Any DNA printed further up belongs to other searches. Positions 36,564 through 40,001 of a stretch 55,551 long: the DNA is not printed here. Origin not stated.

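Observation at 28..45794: Strongly over-represented 30-44 nt interspersed motif (M) on both strands, in spacers and inside unrelated CDSs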

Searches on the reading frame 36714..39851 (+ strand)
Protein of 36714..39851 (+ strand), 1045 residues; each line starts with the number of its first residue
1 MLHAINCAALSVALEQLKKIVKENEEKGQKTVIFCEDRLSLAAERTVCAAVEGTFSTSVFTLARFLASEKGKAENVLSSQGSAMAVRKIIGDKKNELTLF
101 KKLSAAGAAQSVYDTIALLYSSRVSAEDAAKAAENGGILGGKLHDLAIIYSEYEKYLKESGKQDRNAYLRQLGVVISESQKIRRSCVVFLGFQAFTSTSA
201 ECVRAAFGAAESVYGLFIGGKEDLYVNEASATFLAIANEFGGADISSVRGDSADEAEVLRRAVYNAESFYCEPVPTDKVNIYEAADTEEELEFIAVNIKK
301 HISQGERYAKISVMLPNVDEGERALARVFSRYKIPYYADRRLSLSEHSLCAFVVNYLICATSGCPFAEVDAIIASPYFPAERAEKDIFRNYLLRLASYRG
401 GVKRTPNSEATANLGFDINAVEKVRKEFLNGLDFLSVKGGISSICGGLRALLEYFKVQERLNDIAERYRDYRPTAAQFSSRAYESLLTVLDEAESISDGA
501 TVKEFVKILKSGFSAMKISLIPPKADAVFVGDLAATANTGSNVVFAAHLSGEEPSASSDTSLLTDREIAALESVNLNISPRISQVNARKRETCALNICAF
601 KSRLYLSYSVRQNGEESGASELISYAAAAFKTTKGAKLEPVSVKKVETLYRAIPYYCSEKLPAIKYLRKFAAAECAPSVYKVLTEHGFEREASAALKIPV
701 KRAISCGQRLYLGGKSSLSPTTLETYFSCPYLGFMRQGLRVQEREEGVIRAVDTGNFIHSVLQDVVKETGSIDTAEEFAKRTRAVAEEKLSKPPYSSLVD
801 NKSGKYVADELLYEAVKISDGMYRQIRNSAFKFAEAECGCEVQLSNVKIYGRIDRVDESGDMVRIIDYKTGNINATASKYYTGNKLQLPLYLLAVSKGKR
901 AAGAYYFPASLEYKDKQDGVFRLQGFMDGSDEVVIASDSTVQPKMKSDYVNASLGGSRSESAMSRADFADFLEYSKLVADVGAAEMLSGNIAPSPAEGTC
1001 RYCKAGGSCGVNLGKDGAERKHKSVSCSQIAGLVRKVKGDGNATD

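Call 9: search_protein_families(library=pfam, proteins=[window:36714-39851:+])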
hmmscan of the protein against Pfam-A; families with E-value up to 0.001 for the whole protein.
window:36714-39851:+ (1045 aa): 2 families
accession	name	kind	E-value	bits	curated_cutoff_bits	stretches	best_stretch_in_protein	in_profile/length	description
PF12705.13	PDDEXK_1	-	5e-33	115.5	22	1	717-1009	1-246/247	PD-(D/E)XK nuclease superfamily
PF21445.3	ADDB_N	-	1.7e-21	77.1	26.6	1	14-214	15-228/290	ADDB, N-terminal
